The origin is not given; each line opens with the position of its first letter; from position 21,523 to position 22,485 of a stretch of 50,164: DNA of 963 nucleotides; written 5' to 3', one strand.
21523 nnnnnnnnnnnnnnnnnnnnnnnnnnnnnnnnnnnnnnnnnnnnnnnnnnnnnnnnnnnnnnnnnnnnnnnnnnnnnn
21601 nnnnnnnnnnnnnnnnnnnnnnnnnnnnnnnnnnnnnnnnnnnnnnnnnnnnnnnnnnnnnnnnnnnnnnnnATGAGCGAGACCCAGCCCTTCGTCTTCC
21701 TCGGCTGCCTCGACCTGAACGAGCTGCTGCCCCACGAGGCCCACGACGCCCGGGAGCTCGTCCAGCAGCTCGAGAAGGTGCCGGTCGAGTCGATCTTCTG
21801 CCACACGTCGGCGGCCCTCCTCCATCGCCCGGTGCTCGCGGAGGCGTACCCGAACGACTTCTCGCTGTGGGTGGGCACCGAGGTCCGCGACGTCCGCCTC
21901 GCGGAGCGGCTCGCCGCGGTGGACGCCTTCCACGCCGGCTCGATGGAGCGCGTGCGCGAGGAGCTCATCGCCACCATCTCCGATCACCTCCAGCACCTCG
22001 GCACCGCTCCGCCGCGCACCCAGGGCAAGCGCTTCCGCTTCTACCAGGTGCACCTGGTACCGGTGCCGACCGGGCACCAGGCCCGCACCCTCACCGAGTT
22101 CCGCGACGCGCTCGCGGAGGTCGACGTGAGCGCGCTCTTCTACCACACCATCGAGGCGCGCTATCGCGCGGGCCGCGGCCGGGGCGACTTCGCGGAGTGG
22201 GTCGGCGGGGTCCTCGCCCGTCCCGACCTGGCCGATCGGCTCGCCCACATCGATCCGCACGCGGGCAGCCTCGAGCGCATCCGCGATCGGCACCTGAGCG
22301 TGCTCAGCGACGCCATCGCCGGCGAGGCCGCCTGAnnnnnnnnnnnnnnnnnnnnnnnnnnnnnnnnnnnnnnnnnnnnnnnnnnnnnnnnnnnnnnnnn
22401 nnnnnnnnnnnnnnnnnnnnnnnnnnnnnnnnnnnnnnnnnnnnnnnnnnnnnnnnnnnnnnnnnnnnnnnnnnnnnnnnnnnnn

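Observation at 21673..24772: Translationally coupled trio (DUF5752-like, TreT-like, GT-A-like) inserted directly upstream of glgE: candidate undescribed module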

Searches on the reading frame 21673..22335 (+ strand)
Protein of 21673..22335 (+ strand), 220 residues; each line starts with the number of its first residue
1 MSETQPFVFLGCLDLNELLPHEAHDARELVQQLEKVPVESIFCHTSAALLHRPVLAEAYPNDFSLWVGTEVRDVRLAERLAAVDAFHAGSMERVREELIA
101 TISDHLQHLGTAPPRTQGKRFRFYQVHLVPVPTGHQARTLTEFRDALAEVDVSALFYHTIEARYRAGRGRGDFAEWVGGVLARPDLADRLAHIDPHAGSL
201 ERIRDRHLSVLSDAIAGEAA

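Call 10: search_protein_families(library=pfam, proteins=[window:21673-22335:+], max_evalue=0.01)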
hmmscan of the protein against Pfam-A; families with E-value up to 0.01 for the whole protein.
window:21673-22335:+ (220 aa): 1 family
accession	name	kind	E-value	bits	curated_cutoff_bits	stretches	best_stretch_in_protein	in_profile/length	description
PF19027.5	DUF5752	-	2.5e-52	177.7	23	1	5-211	2-207/208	Family of unknown function (DUF5752)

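Call 11: search_protein_families(library=ncbifam, proteins=[window:21673-22335:+], max_evalue=0.01)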
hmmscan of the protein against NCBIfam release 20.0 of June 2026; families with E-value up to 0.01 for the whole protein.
window:21673-22335:+ (220 aa): 0 families

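Call 17: search_solved_structures(query=window:21673-22332:+, max_evalue=10)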
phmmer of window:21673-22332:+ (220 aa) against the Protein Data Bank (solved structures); distinct sequences matched with E-value up to 10: 1.
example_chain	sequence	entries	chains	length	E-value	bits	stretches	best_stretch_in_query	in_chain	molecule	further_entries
4cso_A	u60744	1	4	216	3.5e-22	82.5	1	5-202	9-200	ORFY PROTEIN, TRANSCRIPTION FACTOR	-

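Call 34: find_homologous_proteins(query=window:21673-22332:+)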
Query window:21673-22332:+ (220 aa): 283 proteins with E <= 0.001 among 8000 candidates; the best 120 are listed.
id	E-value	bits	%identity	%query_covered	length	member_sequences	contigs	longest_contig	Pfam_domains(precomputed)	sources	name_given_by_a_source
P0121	1.5e-130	451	92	99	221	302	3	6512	PF19027.6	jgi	jgi:hypothetical protein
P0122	8.9e-129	446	90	100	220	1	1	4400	PF19027.6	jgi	jgi:hypothetical protein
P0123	1.7e-128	445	89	100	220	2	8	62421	PF19027.6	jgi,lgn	jgi:hypothetical protein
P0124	7.4e-128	443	89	100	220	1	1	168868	PF19027.6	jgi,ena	jgi:Family of unknown function (DUF5752)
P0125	8.4e-127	439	89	100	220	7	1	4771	PF19027.6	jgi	-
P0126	6.0e-126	436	87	100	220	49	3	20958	PF19027.6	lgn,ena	-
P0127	1.1e-125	436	88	100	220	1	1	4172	PF19027.6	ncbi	-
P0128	1.2e-125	435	87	100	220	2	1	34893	PF19027.6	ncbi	-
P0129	2.5e-125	434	90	99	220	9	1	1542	PF19027.6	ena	-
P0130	9.0e-125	433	86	100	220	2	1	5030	PF19027.6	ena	-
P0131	2.8e-124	431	85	100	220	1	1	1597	PF19027.6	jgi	jgi:Family of unknown function (DUF5752)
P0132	3.9e-124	430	86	100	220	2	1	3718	PF19027.6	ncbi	ncbi:MAG TPA: DUF5752 family protein [Methylomirabilota bacterium]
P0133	9.9e-124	429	86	100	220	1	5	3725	PF19027.6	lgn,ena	-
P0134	1.9e-122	425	85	100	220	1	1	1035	PF19027.6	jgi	jgi:Family of unknown function (DUF5752)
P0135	5.0e-122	424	87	100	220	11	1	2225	PF19027.6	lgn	-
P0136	1.2e-121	422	86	99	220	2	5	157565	PF19027.6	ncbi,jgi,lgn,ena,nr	ncbi:MAG TPA: DUF5752 family protein [Candidatus Nitrosotalea sp.]|nr:DUF5752 family protein [Candid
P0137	3.2e-121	421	87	98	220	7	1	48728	PF19027.6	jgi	jgi:hypothetical protein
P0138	7.0e-121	420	85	100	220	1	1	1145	PF19027.6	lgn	-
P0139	4.2e-120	417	84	100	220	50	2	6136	PF19027.6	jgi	jgi:truncated hemoglobin YjbI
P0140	1.6e-119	415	84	100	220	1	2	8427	PF19027.6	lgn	-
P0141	5.8e-119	414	84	98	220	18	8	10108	PF19027.6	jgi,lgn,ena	jgi:hypothetical protein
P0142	2.4e-118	412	84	100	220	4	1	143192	PF19027.6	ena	-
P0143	1.5e-113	396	90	88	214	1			PF19027.6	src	-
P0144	8.2e-112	390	85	100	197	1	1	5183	PF19027.6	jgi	jgi:hypothetical protein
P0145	7.8e-108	377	78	100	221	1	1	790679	PF19027.6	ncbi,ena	-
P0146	1.2e-105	370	93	81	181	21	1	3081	PF19027.6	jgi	jgi:hypothetical protein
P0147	5.3e-104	365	75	99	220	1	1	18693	PF19027.6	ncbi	-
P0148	4.0e-103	362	72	99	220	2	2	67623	PF19027.6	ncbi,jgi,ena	-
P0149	4.1e-103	362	74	98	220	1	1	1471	PF19027.6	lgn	-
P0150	1.4e-102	360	71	100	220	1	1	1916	PF19027.6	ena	-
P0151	1.4e-102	360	72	99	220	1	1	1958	PF19027.6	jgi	jgi:hypothetical protein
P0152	3.3e-101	356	73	100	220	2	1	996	PF19027.6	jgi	jgi:hypothetical protein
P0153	7.7e-101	354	74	99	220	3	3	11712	PF19027.6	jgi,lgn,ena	jgi:hypothetical protein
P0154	1.0e-100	354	71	100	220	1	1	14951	PF19027.6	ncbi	-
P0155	1.1e-100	354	74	97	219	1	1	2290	PF19027.6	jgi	jgi:uncharacterized protein DUF5752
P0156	4.4e-99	349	72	99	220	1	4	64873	PF19027.6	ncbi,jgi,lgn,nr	ncbi:MAG TPA: DUF5752 family protein [Methylomirabilota bacterium]|jgi:hypothetical protein|nr:DUF57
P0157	1.5e-98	347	73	100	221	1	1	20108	PF19027.6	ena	-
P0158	2.8e-98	346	73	96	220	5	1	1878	PF19027.6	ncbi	-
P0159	7.8e-98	345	70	100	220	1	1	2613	PF19027.6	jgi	jgi:hypothetical protein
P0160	7.7e-97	341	72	98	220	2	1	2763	PF19027.6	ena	-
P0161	1.0e-96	341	70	99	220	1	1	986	PF19027.6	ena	-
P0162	1.4e-96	340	71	99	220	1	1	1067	PF19027.6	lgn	-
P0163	2.2e-96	340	70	98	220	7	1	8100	PF19027.6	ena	-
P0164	2.4e-96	340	70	99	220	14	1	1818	PF19027.6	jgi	jgi:hypothetical protein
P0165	6.6e-96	338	70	96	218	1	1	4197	PF19027.6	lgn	-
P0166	9.7e-96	338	70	99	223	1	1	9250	PF19027.6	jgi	jgi:hypothetical protein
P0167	1.5e-95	337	67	100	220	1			PF19027.6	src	-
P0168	2.5e-95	336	70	96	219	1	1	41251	PF19027.6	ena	-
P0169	3.5e-95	336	69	100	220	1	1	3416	PF19027.6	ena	-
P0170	1.8e-94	334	70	96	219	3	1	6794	PF19027.6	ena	-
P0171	4.1e-94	332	68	99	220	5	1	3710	PF19027.6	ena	-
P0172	4.9e-94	332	70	97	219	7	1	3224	PF19027.6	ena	-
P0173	8.7e-94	331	71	98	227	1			PF19027.6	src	-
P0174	8.8e-94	331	68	98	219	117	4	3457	PF19027.6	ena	-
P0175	9.4e-94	331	68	99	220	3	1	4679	PF19027.6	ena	-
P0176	1.1e-93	331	68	98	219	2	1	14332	PF19027.6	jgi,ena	-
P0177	2.5e-93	330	69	97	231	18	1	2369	PF19027.6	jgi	jgi:AcrR family transcriptional regulator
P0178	2.6e-93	330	67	100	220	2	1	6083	PF19027.6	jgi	jgi:hypothetical protein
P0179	3.5e-93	329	67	98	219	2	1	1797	PF19027.6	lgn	-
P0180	4.5e-93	329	67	98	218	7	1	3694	PF19027.6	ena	-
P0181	6.4e-93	328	89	76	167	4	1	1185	PF19027.6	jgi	jgi:hypothetical protein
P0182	1.7e-92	327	67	97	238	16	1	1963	PF19027.6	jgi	jgi:hypothetical protein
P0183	3.2e-92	326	67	98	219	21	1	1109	PF19027.6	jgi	-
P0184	4.0e-92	326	67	97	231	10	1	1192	PF19027.6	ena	-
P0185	4.6e-92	326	67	96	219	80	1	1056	PF19027.6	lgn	-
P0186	4.8e-92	326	69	98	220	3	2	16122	PF19027.6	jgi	jgi:hypothetical protein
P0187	4.9e-92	326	68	96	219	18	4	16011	PF19027.6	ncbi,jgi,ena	-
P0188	1.5e-91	324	69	96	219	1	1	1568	PF19027.6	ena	-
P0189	1.7e-91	324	68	98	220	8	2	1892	PF19027.6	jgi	jgi:uncharacterized protein DUF5752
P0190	1.9e-91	324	68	98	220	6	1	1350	PF19027.6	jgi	jgi:hypothetical protein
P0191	2.4e-91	323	68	100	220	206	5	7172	PF19027.6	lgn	-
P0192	3.5e-91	323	89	76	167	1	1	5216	PF19027.6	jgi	jgi:hypothetical protein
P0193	3.6e-91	323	68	98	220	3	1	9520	PF19027.6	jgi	jgi:hypothetical protein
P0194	4.5e-91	322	67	98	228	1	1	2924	PF19027.6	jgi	jgi:hypothetical protein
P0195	5.3e-91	322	67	95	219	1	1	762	PF19027.6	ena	-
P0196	1.0e-90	321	66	99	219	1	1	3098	PF19027.6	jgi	-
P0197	1.8e-90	320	71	98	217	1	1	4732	PF19027.6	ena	-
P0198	3.0e-90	320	67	96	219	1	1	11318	PF19027.6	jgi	jgi:hypothetical protein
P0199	4.9e-90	319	67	96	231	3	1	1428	PF19027.6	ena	-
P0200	6.7e-90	319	67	100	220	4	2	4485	PF19027.6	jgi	jgi:hypothetical protein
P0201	7.8e-90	318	67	98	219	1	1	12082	PF19027.6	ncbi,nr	ncbi:MAG TPA: DUF5752 family protein [Methylomirabilota bacterium]|nr:DUF5752 family protein [Methyl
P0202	1.6e-89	317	67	99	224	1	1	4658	PF19027.6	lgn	-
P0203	1.2e-88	314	65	100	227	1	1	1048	PF19027.6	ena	-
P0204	5.0e-88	312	66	99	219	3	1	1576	PF19027.6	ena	-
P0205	7.1e-88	312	65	98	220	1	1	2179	PF19027.6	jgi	jgi:hypothetical protein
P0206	1.1e-87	311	74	85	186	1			PF19027.6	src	-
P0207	1.3e-87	311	64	97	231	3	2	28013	PF19027.6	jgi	jgi:hypothetical protein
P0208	3.5e-87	310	63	98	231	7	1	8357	PF19027.6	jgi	-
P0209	4.3e-87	309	66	96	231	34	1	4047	PF19027.6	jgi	jgi:AcrR family transcriptional regulator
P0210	5.0e-87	309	63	98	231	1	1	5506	PF19027.6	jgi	jgi:hypothetical protein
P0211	1.1e-86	308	64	98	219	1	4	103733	PF19027.6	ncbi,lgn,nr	ncbi:MAG: hypothetical protein HYY95_10030 [Candidatus Rokubacteria bacterium]|nr:hypothetical prote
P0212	1.5e-86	308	66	96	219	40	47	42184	PF19027.6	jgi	jgi:hypothetical protein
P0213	2.9e-86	307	64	97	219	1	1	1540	PF19027.6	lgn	-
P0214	3.3e-86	307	63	100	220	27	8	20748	PF19027.6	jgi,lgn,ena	jgi:hypothetical protein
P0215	3.8e-86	306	67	98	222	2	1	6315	PF19027.6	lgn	-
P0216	7.6e-86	305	66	97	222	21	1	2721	PF19027.6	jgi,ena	-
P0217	8.8e-86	305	63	100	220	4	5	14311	PF19027.6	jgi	jgi:uncharacterized protein DUF5752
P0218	1.1e-85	305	64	98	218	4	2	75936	PF19027.6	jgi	jgi:hypothetical protein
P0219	2.9e-85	303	63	98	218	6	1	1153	PF19027.6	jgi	jgi:hypothetical protein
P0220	1.4e-84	301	61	100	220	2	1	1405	PF19027.6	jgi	-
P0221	1.5e-84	301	62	100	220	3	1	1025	PF19027.6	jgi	-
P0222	1.8e-84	301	62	100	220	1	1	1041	PF19027.6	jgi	-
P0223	3.0e-84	300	62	100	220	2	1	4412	PF19027.6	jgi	-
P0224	7.3e-84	299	61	100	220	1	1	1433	PF19027.6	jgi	-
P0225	7.9e-84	299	62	100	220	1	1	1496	PF19027.6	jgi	jgi:hypothetical protein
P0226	9.6e-84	298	63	100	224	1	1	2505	PF19027.6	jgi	-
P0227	3.0e-83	297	65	96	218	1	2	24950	PF19027.6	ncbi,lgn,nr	ncbi:MAG: DUF5752 family protein [Candidatus Rokubacteria bacterium]|nr:DUF5752 family protein [Cand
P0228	3.1e-83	297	63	98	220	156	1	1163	PF19027.6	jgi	jgi:Family of unknown function (DUF5752)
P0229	4.7e-83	296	92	64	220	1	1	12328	PF19027.6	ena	-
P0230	8.8e-83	295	61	100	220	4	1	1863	PF19027.6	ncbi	-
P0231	9.7e-83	295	61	98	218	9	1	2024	PF19027.6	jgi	jgi:hypothetical protein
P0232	3.0e-82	294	62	98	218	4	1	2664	PF19027.6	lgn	-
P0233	3.4e-82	293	63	97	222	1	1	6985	PF19027.6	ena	-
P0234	7.7e-82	292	63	97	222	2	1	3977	PF19027.6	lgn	-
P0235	9.2e-82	292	62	99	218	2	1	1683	PF19027.6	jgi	jgi:hypothetical protein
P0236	9.2e-82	292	63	98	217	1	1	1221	PF19027.6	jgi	jgi:hypothetical protein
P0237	1.5e-81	291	61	96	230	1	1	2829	PF19027.6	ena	-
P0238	1.6e-81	291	61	96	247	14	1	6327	PF19027.6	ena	-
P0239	1.7e-81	291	63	97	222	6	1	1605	PF19027.6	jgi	jgi:uncharacterized protein DUF5752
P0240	1.7e-81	291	60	100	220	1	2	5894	PF19027.6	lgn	-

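Call 36: find_related_loci(query=A2, collection=genome_contigs, flank=7000)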
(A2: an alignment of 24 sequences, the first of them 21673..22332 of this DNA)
Query A2 (220 aa) in genome_contigs; peptide patterns used: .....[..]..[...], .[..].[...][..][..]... (x = any residue, [..] = any of these).
491 stretches matched a pattern; 460 encode a relative of the query (tblastn E <= 1e-3); the best 80 are kept; 80 distinct loci.
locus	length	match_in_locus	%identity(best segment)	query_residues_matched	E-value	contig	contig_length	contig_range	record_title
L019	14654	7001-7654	95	1-218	1e-138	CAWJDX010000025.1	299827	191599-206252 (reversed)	MAG: uncultured Candidatus Rokubacteria bacterium isolate MFD06298.bin.2.137 genome assembly, contig: contig_8030, whole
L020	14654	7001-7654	95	1-218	1e-138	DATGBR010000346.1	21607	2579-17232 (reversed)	MAG TPA_asm: Candidatus Methylomirabilota bacterium isolate SMAG_U9627 k141_55391, whole genome shotgun sequence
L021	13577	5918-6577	92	1-220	8e-137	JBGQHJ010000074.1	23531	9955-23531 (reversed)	MAG: Candidatus Methylomirabilia bacterium isolate OBJ2_061818_070_75 k141_1282122_length_23531_cov_16.9578, whole genom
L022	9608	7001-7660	92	1-220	2e-136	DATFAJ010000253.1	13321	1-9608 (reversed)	MAG TPA_asm: Candidatus Methylomirabilota bacterium isolate SMAG_U8498 k141_485926, whole genome shotgun sequence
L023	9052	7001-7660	91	1-220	2e-133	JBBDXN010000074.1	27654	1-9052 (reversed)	MAG: Candidatus Rokuibacteriota bacterium isolate LejiaD_70_14 Lejia_D_2812_length_27654_cov_8, whole genome shotgun seq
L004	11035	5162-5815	90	1-218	6e-132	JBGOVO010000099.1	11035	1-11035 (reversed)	MAG: Candidatus Methylomirabilia bacterium isolate OBJ_0618_7090110_113 k141_4057298_length_11035_cov_16.6225, whole gen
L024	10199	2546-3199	90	1-218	6e-132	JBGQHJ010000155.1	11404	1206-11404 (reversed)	MAG: Candidatus Methylomirabilia bacterium isolate OBJ2_061818_070_75 k141_1446771_length_11404_cov_12.8950, whole genom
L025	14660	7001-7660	88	1-220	5e-130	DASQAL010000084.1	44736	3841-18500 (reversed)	MAG TPA_asm: Candidatus Acidoferrum sp. isolate SMAG_U11644 k141_1336148, whole genome shotgun sequence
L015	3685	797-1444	88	1-216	6e-133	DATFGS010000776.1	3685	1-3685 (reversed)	MAG TPA_asm: Candidatus Methylomirabilota bacterium isolate SMAG_U8669 k141_1296436, whole genome shotgun sequence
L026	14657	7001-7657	89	1-216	2e-129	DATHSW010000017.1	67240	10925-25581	MAG TPA_asm: Candidatus Deferrimicrobiaceae bacterium isolate SMAG_U16061 k141_106695, whole genome shotgun sequence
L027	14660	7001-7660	87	1-220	4e-129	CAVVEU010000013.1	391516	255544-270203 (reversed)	MAG: uncultured Candidatus Rokubacteria bacterium isolate MFD02242.bin.2.279 genome assembly, contig: contig_3058, whole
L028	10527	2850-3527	85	1-220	2e-127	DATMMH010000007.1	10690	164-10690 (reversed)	MAG TPA_asm: Candidatus Dormiibacterota bacterium isolate SMAG_U12818 k141_4287720, whole genome shotgun sequence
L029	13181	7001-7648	87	1-216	4e-127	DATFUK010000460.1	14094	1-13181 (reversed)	MAG TPA_asm: Candidatus Methylomirabilota bacterium isolate SMAG_U9435 k141_279573, whole genome shotgun sequence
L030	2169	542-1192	86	1-217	1e-133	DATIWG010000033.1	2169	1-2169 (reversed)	MAG TPA_asm: Nitrosotalea sp. isolate SMAG_U15217 k141_399570, whole genome shotgun sequence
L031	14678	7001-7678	85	1-220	2e-124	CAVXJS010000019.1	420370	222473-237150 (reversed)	MAG: uncultured Candidatus Rokubacteria bacterium isolate MFD05567.bin.2.266 genome assembly, contig: contig_74547, whol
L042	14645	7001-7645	48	6-220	1e-63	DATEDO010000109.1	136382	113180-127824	MAG TPA_asm: Candidatus Methylomirabilota bacterium isolate SMAG_U8709 k141_431474, whole genome shotgun sequence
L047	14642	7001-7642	45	7-220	8e-60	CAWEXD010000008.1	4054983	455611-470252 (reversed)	MAG: uncultured Candidatus Rokubacteria bacterium isolate MFD06229.bin.1.275 genome assembly, contig: contig_3626, whole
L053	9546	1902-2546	46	4-218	2e-58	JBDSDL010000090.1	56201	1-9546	MAG: Nitrospiraceae bacterium isolate cluster1_bin.180 k127_10258536, whole genome shotgun sequence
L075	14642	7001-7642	46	7-220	2e-57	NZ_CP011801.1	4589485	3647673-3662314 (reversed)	Nitrospira moscoviensis strain NSP M-1 chromosome, complete genome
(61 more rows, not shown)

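Call 45: search_protein_families(library=pfam, proteins=[L075:10828-12105:+, L042:13726-14643:+, L047:9065-10276:+, L053:5547-6827:+], max_evalue=1)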
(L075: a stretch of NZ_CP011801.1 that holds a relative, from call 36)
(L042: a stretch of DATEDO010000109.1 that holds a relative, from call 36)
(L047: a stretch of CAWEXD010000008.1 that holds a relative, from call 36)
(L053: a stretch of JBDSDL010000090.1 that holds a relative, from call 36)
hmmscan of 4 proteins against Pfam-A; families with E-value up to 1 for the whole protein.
L075:10828-12105:+ (426 aa): 1 family
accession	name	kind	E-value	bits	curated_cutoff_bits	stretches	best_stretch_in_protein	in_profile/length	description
PF00535.33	Glycos_transf_2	-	0.11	12.8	23.3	1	24-86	2-59/168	Glycosyl transferase family 2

L042:13726-14643:+ (306 aa): 3 families
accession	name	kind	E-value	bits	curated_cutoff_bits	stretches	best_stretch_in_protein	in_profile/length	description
PF21969.2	MGS_GT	-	3.9e-06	26.9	27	1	101-256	73-232/239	Mannosylglycerate synthase, GT domain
PF00535.33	Glycos_transf_2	-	0.0014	19.1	23.3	1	23-166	2-124/168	Glycosyl transferase family 2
PF16350.10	FAO_M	-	0.16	12.6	27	0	206-229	8-30/56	FAD dependent oxidoreductase central domain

L047:9065-10276:+ (404 aa): 1 family
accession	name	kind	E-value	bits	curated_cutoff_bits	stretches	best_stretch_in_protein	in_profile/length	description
PF00535.33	Glycos_transf_2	-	0.0071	16.7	23.3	1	51-157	28-128/168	Glycosyl transferase family 2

L053:5547-6827:+ (427 aa): 1 family
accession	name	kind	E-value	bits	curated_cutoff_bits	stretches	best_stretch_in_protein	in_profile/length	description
PF00535.33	Glycos_transf_2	-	0.00027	21.4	23.3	1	25-80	2-51/168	Glycosyl transferase family 2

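Call 66: search_protein_families(library=pfam, proteins=[L042:9160-10818:+, L042:10655-11671:+, L042:11688-12896:+, L042:5485-6879:+, L042:2389-3741:+, L042:953-2416:+, L075:12051-12803:+, L075:7683-9344:+, L075:2782-4029:+, L075:1990-2712:+], max_evalue=0.001)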
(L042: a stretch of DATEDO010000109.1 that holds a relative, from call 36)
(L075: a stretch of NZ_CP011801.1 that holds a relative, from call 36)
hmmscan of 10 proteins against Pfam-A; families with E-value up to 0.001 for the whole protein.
L042:9160-10818:+ (553 aa): 2 families
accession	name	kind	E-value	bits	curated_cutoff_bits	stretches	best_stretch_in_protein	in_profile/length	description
PF00982.27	Glyco_transf_20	-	3.8e-131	438.5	32.5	1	79-540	2-468/473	Glycosyltransferase family 20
PF00534.26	Glycos_transf_1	-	0.00074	19.5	26.4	0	390-519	54-164/172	Glycosyl transferases group 1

L042:10655-11671:+ (339 aa): 0 families

L042:11688-12896:+ (403 aa): 0 families

L042:5485-6879:+ (465 aa): 0 families

L042:2389-3741:+ (451 aa): 8 families
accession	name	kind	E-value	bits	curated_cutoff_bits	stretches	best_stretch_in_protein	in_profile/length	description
PF00158.32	Sigma54_activat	-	1.4e-70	236.8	20.2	1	154-319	2-167/168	Sigma-54 interaction domain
PF00072.30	Response_reg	-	3.3e-27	95.3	30.2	1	15-125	1-111/111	Response regulator receiver domain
PF25601.1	AAA_lid_14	-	2.1e-26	92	27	1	325-401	1-77/87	AAA+ ATPase lid domain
PF14532.12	Sigma54_activ_2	-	8e-21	75.2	25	1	154-324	1-138/138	Sigma-54 interaction domain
PF02954.25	HTH_8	-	6.8e-11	42.2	22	1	410-447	1-38/42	Bacterial regulatory protein, Fis family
PF07728.20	AAA_5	-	7.9e-07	29.6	22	1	177-295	2-123/139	AAA domain (dynein-related subfamily)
PF20432.4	Xre-like-HTH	-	0.00023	21.8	25.8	1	416-448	12-44/63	Antitoxin Xre-like helix-turn-helix domain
PF01078.27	Mg_chelatase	-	0.00028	20.8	20.3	0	232-276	93-137/207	Magnesium chelatase, subunit ChlI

L042:953-2416:+ (488 aa): 3 families
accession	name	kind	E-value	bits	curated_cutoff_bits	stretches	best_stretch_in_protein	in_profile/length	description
PF02518.31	HATPase_c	-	4.6e-29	101.5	26.4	1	374-483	2-109/111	Histidine kinase-, DNA gyrase B-, and HSP90-like ATPase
PF00672.30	HAMP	-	5.5e-16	59.1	25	1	186-238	1-53/53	HAMP domain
PF00512.31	HisKA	-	1.2e-11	45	26.9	1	268-329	4-64/66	His Kinase A (phospho-acceptor) domain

L075:12051-12803:+ (251 aa): 0 families

L075:7683-9344:+ (554 aa): 4 families
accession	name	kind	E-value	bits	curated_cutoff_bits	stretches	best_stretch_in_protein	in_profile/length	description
PF00128.31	Alpha-amylase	-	1.9e-94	317.9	22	2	14-309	4-318/446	Alpha amylase, catalytic domain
PF16657.11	Malt_amylase_C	-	8.3e-26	90.3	27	1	457-534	1-75/75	Maltogenic Amylase, C-terminal domain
PF23915.1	SusG_C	-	8.3e-06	26.4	27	1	469-498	1-30/62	Alpha-amylase SusG C-terminal domain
PF11941.14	DUF3459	-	0.00037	21.2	22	0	440-499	1-60/90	Domain of unknown function (DUF3459)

L075:2782-4029:+ (416 aa): 4 families
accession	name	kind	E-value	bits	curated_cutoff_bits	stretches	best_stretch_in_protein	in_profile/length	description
PF00483.29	NTP_transferase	-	2.1e-62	211.4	21.2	1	10-282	2-243/245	Nucleotidyl transferase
PF24894.1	Hexapep_GlmU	-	9.9e-24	83.9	23.3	1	311-401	13-103/104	GlmU-like, C-terminal hexapeptide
PF25084.1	LbH_EIF2B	-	2.5e-09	37.5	54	1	315-380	20-86/105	EIF2B subunit epsilon LbH domain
PF25247.1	LbH_GLGC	-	1.9e-07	31.5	27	1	305-353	4-52/135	GLGC left-handed parallel beta-helix domain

L075:1990-2712:+ (241 aa): 2 families
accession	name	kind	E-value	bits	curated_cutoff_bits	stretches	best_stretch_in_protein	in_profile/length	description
PF00440.29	TetR_N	-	1.1e-14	54.3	24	1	57-103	1-47/47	Bacterial regulatory proteins, tetR family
PF13977.11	TetR_C_6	-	0.00028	21.5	27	1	161-235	38-112/115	BetI-type transcriptional repressor, C-terminal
